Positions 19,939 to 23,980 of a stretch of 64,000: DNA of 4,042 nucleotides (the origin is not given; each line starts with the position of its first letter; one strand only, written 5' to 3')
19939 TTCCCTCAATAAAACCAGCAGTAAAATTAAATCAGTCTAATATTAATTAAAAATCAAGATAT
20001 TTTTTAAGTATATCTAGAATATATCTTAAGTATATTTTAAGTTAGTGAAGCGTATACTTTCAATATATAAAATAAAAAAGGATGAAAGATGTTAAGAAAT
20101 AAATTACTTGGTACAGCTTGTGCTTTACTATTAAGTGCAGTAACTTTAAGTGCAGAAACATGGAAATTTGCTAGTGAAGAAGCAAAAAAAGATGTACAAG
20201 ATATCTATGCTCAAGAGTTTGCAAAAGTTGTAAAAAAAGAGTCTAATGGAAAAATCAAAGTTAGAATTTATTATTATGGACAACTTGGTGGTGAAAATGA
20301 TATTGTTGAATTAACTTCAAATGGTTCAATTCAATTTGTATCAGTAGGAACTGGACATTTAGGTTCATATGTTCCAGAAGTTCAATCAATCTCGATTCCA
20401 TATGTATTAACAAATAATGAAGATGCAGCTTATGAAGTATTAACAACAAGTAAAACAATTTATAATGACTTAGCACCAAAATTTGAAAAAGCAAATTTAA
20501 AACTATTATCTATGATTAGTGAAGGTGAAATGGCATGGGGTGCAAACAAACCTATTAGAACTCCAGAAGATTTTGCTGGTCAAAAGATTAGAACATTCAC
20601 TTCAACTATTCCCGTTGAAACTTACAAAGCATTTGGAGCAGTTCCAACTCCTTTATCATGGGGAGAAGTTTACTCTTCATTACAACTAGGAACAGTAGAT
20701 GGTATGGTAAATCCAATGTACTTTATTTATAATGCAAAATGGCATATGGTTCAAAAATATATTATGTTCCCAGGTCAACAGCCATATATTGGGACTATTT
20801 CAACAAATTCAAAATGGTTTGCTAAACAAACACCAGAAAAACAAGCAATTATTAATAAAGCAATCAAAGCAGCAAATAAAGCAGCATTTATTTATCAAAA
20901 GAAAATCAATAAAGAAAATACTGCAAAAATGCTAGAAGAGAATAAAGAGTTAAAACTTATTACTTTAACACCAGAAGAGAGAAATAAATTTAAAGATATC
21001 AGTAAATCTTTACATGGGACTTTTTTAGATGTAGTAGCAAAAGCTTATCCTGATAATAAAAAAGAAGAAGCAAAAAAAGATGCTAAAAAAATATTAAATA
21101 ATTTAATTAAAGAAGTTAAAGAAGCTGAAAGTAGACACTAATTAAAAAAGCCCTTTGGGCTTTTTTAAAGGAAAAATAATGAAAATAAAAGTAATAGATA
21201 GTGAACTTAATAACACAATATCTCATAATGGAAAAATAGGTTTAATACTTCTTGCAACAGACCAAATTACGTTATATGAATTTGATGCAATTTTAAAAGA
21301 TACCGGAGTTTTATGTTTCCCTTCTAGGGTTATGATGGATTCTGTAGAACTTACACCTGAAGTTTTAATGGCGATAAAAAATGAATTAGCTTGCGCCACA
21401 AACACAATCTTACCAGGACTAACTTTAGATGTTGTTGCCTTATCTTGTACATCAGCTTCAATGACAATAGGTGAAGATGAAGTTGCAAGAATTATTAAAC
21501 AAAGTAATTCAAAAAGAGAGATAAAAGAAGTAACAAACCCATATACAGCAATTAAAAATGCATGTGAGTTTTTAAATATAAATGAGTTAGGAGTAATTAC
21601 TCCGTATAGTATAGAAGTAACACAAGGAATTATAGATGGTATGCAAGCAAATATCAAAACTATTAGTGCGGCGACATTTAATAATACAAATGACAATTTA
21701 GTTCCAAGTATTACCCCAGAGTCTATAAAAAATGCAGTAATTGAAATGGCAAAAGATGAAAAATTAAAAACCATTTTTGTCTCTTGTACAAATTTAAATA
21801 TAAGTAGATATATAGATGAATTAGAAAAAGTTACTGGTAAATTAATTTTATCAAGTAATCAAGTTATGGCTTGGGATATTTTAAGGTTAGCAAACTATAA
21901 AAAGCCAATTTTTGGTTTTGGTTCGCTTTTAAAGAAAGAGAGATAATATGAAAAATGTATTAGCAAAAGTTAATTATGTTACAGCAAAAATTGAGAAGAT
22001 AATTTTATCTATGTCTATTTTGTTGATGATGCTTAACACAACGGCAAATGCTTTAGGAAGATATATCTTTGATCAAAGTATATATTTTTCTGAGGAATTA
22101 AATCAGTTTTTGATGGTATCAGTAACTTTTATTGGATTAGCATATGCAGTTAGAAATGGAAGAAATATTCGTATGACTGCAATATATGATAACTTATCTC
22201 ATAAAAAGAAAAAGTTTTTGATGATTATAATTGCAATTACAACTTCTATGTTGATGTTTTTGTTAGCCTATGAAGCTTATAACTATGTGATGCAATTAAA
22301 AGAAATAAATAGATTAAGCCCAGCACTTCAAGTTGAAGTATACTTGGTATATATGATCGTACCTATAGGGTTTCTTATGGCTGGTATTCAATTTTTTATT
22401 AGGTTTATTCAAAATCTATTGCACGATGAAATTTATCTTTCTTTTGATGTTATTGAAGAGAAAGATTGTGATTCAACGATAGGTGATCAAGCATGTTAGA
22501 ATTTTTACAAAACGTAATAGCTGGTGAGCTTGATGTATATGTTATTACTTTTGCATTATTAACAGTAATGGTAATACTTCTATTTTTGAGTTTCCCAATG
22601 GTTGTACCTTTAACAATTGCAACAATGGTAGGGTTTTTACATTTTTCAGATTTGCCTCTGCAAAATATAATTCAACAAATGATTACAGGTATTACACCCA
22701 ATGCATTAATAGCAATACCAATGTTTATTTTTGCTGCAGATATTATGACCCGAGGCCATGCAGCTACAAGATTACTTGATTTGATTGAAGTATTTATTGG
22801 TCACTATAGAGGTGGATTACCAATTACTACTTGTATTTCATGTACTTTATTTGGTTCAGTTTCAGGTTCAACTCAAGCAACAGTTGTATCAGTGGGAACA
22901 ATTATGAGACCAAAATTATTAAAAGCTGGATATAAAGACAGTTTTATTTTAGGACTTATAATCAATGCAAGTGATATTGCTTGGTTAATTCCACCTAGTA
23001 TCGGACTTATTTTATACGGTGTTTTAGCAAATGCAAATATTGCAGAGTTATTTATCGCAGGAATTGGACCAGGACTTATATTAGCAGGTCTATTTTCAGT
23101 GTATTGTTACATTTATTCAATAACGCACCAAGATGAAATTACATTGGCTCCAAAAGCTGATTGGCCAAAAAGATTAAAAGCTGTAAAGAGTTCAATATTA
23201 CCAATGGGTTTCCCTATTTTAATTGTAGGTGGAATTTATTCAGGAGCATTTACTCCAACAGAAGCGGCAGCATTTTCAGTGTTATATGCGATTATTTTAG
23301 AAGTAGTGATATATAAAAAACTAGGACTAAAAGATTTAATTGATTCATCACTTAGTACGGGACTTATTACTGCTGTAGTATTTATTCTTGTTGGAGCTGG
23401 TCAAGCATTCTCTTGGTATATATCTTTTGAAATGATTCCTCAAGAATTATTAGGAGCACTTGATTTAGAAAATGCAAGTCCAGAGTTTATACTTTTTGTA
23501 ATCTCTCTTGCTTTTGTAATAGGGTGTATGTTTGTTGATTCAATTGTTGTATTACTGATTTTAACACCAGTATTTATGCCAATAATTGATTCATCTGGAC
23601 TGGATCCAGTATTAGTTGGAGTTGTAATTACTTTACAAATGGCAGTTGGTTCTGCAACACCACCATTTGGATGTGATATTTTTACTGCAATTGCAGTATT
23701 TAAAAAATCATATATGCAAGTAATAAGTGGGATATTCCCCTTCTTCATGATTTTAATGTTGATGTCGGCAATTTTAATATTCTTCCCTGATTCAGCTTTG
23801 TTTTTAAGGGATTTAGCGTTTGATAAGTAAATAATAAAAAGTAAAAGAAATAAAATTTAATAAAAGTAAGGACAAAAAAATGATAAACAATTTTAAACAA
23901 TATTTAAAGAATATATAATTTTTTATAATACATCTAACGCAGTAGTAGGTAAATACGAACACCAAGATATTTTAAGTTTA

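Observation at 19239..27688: Module 2: a TRAP transporter coupled to a two-Cys racemase/isomerase, YgeX (DpaL), YgeY and an M24 hydrolase, a candidate route to 2,3-diaminopropionate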

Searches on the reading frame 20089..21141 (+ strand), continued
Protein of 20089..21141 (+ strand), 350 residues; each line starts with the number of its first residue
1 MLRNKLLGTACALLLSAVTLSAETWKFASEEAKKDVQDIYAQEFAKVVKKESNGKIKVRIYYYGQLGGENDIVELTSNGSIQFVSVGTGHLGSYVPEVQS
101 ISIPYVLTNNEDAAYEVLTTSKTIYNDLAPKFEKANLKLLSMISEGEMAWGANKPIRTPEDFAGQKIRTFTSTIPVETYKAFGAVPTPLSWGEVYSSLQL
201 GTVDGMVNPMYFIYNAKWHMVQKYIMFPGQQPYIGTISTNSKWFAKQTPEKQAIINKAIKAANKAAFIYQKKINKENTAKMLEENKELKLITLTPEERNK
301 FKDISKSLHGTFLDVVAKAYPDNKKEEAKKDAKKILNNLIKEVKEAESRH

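Call 66: search_protein_families(library=ncbifam, proteins=[L063:7694-8887:+, L064:7770-8930:+, L065:5631-6776:-, L063:4803-5984:+, L065:7929-8978:+, L063:12077-13258:+, L063:6887-7654:+], max_evalue=1e-15)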
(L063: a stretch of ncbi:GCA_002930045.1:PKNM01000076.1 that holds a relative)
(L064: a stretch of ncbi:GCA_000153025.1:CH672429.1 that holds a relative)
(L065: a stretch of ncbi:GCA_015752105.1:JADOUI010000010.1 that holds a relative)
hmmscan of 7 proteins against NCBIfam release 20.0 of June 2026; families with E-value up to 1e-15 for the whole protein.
L063:7694-8887:+ (397 aa): 3 families
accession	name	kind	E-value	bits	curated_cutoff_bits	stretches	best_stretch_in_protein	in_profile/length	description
NF038260.1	ectoine_DoeB_2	equivalog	2.2e-92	309.9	550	1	15-390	3-376/378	N(2)-acetyl-L-2,4-diaminobutanoate deacetylase DoeB2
TIGR01891.1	amidohydrolases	subfamily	4.1e-92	309.1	153.75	1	20-381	1-365/366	amidohydrolase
NF040868.1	carboxypep_CpsA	equivalog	1e-90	304.3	500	1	14-388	9-384/391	carboxypeptidase CpsA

L064:7770-8930:+ (386 aa): 3 families
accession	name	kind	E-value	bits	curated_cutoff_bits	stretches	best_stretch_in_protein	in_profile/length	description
TIGR01891.1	amidohydrolases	subfamily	2.3e-94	316.5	153.75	1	11-370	1-363/366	amidohydrolase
NF038260.1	ectoine_DoeB_2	equivalog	1.5e-92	310.4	550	1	6-381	3-376/378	N(2)-acetyl-L-2,4-diaminobutanoate deacetylase DoeB2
NF040868.1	carboxypep_CpsA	equivalog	2.8e-89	299.6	500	1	9-380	13-385/391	carboxypeptidase CpsA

L065:5631-6776:- (381 aa): 3 families
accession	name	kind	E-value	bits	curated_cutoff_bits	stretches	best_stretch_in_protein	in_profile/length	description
NF038260.1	ectoine_DoeB_2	equivalog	5.6e-96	321.7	550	1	9-372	9-376/378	N(2)-acetyl-L-2,4-diaminobutanoate deacetylase DoeB2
TIGR01891.1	amidohydrolases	subfamily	1.1e-91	307.7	153.75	1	8-364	1-366/366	amidohydrolase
NF040868.1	carboxypep_CpsA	equivalog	2.5e-89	299.7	500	1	3-370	10-384/391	carboxypeptidase CpsA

L063:4803-5984:+ (393 aa): 11 families
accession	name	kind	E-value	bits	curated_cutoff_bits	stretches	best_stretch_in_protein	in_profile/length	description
NF006058.0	PRK08206.1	equivalog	1.7e-150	501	276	1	15-392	9-393/402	diaminopropionate ammonia-lyase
TIGR03528.1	2_3_DAP_am_ly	equivalog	4.9e-100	334.9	532.25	1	22-392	13-393/396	diaminopropionate ammonia-lyase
TIGR01747.1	diampropi_NH3ly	subfamily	3.3e-90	302.6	274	1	34-392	6-374/376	diaminopropionate ammonia-lyase family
NF005292.0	PRK06815.1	equivalog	1.1e-22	80.6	371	1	124-356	70-291/320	threonine/serine dehydratase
NF004771.0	PRK06110.1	equivalog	9.9e-22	77.5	317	1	123-358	70-291/323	threonine dehydratase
NF006390.0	PRK08639.1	equivalog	2.3e-21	76.3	421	1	119-333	69-275/418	threonine ammonia-lyase IlvA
NF006094.0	PRK08246.1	subfamily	1.8e-20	73.6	331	1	120-353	67-282/310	serine/threonine dehydratase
NF006674.0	PRK09224.1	subfamily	1.3e-19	70.2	577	1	119-335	69-274/508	threonine ammonia-lyase IlvA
TIGR02079.1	THD1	equivalog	5.2e-19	68.3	440.55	1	121-331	62-265/410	threonine ammonia-lyase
TIGR01124.1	ilvA_2Cterm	equivalog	3.2e-18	65.6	411.3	1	113-335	49-266/499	threonine ammonia-lyase, biosynthetic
TIGR01127.1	ilvA_1Cterm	equivalog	3.9e-18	65.6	378.75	1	126-352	51-264/380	threonine ammonia-lyase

L065:7929-8978:+ (349 aa): 9 families
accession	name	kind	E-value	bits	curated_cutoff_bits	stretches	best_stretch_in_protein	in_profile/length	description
NF006058.0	PRK08206.1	equivalog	1.2e-79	267.7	276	1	14-328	30-354/402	diaminopropionate ammonia-lyase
TIGR03528.1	2_3_DAP_am_ly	equivalog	1.2e-54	185.4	532.25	1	13-302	26-321/396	diaminopropionate ammonia-lyase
TIGR01747.1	diampropi_NH3ly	subfamily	7.6e-53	179.6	274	1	14-302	8-302/376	diaminopropionate ammonia-lyase family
NF006390.0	PRK08639.1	equivalog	1.8e-23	83.2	421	1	96-336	72-304/418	threonine ammonia-lyase IlvA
NF006094.0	PRK08246.1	subfamily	4.7e-22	78.8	331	1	96-328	67-285/310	serine/threonine dehydratase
TIGR01127.1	ilvA_1Cterm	equivalog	1.1e-18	67.4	378.75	1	97-339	48-278/380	threonine ammonia-lyase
TIGR02079.1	THD1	equivalog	1.5e-18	66.7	440.55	1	97-336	64-296/410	threonine ammonia-lyase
NF006674.0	PRK09224.1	subfamily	6.1e-18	64.8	577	1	97-259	73-224/508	threonine ammonia-lyase IlvA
TIGR01124.1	ilvA_2Cterm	equivalog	1.9e-17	63.1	411.3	1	97-261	65-218/499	threonine ammonia-lyase, biosynthetic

L063:12077-13258:+ (393 aa): 8 families
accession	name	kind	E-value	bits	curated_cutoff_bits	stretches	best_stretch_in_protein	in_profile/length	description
NF040821.1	dipep_PepQ_Arch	equivalog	4.1e-31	108.3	630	1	142-381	99-338/346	Xaa-Pro dipeptidase PepQ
NF007310.0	PRK09795.1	equivalog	2.8e-26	92.2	393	1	151-383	113-350/361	aminopeptidase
NF038259.1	ectoine_DoeA_2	exception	7.5e-25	87.4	575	1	13-380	9-375/386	ectoine hydrolase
NF008131.0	PRK10879.1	equivalog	2.6e-22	79.2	465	1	144-385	152-421/438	Xaa-Pro aminopeptidase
TIGR00500.1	met_pdase_I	equivalog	9.7e-21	74.4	171.35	1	164-369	2-215/247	type I methionyl aminopeptidase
NF011174.0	PRK14576.1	subfamily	2.5e-18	66.2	487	1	151-382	163-395/405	putative endopeptidase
NF011173.0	PRK14575.1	equivalog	2.7e-18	66.1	850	1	145-382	158-396/406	putative peptidase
NF011720.0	PRK15173.1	subfamily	5.8e-18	65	420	1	145-382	95-333/343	peptidase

L063:6887-7654:+ (255 aa): 2 families
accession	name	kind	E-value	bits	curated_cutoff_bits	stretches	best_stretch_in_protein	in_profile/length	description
TIGR02990.1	ectoine_eutA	equivalog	3.6e-66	223.1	318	1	16-247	5-237/239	ectoine utilization protein EutA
NF052327.1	arylmal_decarb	equivalog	2.7e-19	69.7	225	1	114-247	95-230/231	arylmalonate decarboxylase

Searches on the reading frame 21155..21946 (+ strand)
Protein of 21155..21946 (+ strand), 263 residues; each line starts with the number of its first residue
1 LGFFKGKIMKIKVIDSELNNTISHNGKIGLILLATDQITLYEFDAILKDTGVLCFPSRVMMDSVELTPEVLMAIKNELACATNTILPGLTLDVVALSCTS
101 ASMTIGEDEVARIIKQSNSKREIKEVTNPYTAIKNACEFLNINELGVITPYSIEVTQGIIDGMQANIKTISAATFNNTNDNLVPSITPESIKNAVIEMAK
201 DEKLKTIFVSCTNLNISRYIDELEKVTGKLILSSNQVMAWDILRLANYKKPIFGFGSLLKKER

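Call 3: search_protein_families(library=pfam, proteins=[window:21155-21946:+])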
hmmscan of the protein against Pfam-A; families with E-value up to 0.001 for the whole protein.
window:21155-21946:+ (263 aa): 1 family
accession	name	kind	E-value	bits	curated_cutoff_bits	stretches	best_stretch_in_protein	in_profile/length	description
PF17645.6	Amdase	-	8.9e-10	39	25.9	1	91-258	59-227/228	Arylmalonate decarboxylase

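Call 4: search_protein_families(library=ncbifam, proteins=[window:21155-21946:+])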
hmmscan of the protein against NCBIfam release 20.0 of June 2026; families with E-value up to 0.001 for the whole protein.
window:21155-21946:+ (263 aa): 2 families
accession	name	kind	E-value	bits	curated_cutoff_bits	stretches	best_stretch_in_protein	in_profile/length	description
TIGR02990.1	ectoine_eutA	equivalog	5.9e-39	134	318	1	27-260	9-238/239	ectoine utilization protein EutA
NF052327.1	arylmal_decarb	equivalog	5.8e-08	32.7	225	1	92-259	62-230/231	arylmalonate decarboxylase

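Call 31: search_solved_structures(query=window:21155-21946:+, max_evalue=0.01, show_alignments=2)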
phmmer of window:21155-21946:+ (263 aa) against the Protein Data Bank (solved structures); distinct sequences matched with E-value up to 0.01: 1.
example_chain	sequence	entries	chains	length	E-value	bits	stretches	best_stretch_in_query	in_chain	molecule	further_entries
4fq7_A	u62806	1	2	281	0.0011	22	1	67-259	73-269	Maleate cis-trans isomerase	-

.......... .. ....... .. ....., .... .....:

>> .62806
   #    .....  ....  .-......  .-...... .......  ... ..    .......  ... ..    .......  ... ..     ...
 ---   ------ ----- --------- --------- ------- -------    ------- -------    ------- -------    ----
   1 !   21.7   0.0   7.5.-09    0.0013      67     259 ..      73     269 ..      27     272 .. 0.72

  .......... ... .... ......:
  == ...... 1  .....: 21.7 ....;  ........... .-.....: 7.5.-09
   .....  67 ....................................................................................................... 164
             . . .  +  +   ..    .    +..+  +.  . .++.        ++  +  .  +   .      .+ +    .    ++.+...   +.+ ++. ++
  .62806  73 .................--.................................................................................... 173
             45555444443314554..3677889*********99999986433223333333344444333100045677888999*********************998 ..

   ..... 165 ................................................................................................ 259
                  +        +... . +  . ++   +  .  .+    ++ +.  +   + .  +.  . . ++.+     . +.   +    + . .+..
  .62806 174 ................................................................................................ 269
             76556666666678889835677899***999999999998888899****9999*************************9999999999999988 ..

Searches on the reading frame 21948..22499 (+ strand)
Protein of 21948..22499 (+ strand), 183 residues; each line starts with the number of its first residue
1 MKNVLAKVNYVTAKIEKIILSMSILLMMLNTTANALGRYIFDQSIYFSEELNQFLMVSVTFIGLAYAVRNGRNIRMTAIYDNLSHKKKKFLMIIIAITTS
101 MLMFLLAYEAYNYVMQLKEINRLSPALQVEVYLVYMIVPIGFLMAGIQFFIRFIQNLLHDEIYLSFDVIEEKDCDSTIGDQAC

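Call 3: search_protein_families(library=pfam, proteins=[window:21948-22499:+])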
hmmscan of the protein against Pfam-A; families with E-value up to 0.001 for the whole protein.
window:21948-22499:+ (183 aa): 1 family
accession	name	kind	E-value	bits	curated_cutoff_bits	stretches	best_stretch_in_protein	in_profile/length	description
PF04290.18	DctQ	-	5.3e-28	98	28.3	1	27-157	1-130/132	Tripartite ATP-independent periplasmic transporters, DctQ component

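Call 4: search_protein_families(library=ncbifam, proteins=[window:21948-22499:+])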
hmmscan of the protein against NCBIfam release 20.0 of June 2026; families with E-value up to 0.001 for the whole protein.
window:21948-22499:+ (183 aa): 1 family
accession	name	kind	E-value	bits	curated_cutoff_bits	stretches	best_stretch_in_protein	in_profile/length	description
NF007374.1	PRK09877.1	equivalog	1.7e-08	35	260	1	14-147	3-135/157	2,3-diketo-L-gulonate TRAP transporter small permease YiaM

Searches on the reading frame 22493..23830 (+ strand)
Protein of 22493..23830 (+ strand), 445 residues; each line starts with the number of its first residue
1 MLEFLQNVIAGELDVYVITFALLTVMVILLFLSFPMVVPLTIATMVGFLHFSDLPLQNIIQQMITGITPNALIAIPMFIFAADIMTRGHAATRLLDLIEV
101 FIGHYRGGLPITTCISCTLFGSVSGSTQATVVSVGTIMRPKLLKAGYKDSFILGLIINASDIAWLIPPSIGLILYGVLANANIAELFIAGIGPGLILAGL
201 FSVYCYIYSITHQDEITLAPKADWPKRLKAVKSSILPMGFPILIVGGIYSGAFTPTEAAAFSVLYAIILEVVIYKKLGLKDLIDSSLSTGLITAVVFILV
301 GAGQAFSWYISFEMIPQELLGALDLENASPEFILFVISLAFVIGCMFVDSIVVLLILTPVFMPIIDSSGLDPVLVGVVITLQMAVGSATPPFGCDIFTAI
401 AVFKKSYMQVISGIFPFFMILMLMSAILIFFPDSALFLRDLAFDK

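Call 3: search_protein_families(library=pfam, proteins=[window:22493-23830:+])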
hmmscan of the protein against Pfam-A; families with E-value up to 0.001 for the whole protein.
window:22493-23830:+ (445 aa): 2 families
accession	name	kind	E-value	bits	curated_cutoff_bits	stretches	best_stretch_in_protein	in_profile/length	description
PF06808.19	DctM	-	2.2e-103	346.7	23.8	1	24-432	2-411/413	Tripartite ATP-independent periplasmic transporter, DctM component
PF13726.12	Na_H_antiport_2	-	2.2e-05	25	29.8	1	23-77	7-60/87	Na+-H+ antiporter family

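Call 4: search_protein_families(library=ncbifam, proteins=[window:22493-23830:+])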
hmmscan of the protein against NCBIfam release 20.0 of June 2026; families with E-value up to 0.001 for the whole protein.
window:22493-23830:+ (445 aa): 3 families
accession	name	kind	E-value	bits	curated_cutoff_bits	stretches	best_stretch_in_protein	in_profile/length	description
TIGR00786.1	dctM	subfamily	4.3e-103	345.2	268.45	1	35-438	3-404/405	TRAP transporter large permease subunit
NF011634.1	PRK15060.1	equivalog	6.8e-58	196.7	800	1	19-434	7-416/425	2,3-diketo-L-gulonate TRAP transporter large permease YiaN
TIGR02123.1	TRAP_fused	subfamily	9.4e-10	37.8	320.65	1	25-411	118-511/615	TRAP transporter fused permease subunit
